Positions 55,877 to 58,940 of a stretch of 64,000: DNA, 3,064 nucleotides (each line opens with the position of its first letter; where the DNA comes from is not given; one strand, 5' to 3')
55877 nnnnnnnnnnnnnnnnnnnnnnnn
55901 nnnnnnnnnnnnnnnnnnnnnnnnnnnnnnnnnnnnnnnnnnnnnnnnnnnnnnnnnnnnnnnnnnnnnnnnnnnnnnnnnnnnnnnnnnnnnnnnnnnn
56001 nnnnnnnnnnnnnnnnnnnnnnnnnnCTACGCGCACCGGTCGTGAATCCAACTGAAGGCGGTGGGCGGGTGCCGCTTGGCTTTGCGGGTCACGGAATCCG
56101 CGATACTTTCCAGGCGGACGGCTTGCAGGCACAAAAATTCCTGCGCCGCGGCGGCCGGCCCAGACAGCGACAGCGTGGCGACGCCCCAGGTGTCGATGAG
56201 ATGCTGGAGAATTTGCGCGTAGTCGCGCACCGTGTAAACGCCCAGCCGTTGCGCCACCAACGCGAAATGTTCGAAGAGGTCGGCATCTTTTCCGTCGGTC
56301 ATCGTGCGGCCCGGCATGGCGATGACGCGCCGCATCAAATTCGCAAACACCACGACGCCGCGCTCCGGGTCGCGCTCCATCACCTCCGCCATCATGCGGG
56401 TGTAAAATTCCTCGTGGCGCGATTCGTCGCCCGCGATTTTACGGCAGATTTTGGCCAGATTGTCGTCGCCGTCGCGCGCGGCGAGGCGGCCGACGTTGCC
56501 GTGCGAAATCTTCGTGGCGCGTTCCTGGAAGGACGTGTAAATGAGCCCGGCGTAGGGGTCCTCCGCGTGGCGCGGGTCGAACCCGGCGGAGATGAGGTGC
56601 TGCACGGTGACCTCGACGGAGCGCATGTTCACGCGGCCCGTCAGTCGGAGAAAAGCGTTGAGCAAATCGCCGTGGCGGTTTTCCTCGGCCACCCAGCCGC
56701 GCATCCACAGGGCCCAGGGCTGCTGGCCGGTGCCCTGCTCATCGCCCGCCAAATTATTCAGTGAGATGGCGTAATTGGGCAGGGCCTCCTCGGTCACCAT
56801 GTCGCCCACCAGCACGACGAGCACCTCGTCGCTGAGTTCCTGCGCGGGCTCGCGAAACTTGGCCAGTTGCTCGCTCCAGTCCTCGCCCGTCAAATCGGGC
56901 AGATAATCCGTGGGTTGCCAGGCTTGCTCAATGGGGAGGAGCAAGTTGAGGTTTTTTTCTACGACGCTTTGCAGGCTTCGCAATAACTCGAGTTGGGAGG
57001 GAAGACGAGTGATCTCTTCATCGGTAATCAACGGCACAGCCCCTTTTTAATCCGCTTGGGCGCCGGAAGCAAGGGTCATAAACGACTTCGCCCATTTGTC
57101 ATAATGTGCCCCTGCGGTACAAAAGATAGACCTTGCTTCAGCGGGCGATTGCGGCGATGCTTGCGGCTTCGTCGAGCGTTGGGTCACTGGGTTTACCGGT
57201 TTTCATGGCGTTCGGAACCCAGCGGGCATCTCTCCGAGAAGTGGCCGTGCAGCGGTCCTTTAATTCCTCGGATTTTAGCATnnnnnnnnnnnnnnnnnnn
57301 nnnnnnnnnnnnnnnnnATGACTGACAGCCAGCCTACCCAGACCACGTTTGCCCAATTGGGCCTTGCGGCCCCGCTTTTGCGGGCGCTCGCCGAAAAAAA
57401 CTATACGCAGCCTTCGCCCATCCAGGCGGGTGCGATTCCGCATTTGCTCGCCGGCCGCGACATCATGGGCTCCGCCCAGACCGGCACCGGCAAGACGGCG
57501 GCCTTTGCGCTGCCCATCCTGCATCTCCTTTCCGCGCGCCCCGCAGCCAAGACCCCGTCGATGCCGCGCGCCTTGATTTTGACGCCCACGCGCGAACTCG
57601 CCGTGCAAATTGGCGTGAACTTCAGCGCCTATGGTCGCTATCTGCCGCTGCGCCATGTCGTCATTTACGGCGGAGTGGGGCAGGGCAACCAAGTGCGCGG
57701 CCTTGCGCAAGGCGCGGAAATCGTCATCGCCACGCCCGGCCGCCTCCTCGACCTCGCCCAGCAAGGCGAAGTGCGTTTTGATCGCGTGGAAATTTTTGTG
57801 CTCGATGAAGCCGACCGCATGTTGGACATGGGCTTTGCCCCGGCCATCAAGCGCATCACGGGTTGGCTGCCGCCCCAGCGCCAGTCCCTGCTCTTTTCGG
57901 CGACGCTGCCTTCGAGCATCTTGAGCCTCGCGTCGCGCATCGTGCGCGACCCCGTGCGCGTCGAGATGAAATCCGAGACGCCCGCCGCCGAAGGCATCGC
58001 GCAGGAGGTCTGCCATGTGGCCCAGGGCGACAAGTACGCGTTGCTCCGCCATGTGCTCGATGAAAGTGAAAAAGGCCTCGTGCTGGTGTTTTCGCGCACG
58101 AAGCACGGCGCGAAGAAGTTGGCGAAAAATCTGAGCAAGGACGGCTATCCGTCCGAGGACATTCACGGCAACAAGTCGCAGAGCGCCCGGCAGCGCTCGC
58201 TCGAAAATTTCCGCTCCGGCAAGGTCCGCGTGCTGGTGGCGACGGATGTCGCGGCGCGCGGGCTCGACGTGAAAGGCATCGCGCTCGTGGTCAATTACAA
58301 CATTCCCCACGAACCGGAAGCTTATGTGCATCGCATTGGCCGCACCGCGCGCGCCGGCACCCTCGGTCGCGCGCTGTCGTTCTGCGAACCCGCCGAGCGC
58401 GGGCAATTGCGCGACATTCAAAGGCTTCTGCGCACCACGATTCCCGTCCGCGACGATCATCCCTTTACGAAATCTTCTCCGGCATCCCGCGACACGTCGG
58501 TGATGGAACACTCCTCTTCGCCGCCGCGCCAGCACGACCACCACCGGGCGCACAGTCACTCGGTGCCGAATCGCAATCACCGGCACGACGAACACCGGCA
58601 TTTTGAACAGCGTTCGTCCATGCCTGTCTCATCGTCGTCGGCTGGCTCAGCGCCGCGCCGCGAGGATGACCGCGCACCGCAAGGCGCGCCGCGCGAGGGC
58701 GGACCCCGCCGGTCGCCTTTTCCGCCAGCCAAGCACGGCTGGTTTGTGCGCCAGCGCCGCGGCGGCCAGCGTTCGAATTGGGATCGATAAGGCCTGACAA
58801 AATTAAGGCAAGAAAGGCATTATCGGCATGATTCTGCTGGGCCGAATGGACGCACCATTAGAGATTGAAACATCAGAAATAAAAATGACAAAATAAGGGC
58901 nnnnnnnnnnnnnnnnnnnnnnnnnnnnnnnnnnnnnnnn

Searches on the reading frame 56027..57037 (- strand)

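Call 67: search_protein_families(library=pfam, proteins=[window:56027-57037:-], max_evalue=0.001)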
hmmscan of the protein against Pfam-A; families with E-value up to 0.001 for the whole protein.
window:56027-57037:- (336 aa): 2 families
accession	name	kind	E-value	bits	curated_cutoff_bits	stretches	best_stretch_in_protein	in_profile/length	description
PF03405.20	FA_desaturase_2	-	1.6e-127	425.3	22.7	1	15-332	2-325/325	Fatty acid desaturase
PF02915.23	Rubrerythrin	-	0.00019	22.2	22.8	0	184-215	105-136/137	Rubrerythrin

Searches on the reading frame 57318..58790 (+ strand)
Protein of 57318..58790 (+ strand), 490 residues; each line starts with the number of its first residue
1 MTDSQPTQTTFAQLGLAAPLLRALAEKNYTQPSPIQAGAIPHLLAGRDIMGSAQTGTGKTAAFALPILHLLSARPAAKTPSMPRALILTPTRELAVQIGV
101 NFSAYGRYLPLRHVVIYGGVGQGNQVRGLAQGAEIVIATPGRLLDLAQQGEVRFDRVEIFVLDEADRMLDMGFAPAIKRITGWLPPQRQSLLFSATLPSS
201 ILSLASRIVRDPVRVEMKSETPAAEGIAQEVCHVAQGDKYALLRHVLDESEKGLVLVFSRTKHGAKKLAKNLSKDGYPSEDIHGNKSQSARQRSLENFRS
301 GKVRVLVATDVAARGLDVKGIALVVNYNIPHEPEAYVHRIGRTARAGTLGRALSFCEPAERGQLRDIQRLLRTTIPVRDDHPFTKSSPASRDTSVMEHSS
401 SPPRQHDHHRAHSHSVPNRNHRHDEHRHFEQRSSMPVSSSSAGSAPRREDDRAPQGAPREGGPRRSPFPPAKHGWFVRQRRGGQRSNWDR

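Call 67: search_protein_families(library=pfam, proteins=[window:57318-58790:+], max_evalue=0.001)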
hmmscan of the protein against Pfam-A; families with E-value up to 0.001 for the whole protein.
window:57318-58790:+ (490 aa): 3 families
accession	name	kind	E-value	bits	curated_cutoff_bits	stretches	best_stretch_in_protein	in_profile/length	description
PF00270.35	DEAD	-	4e-47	160.5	26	1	33-201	1-164/167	DEAD/DEAH box helicase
PF00271.37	Helicase_C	-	1e-30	106.7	23.5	1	239-347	2-110/110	Helicase conserved C-terminal domain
PF04851.21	ResIII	-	2.5e-05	24.7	22.5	1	51-197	28-162/164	Type III restriction enzyme, res subunit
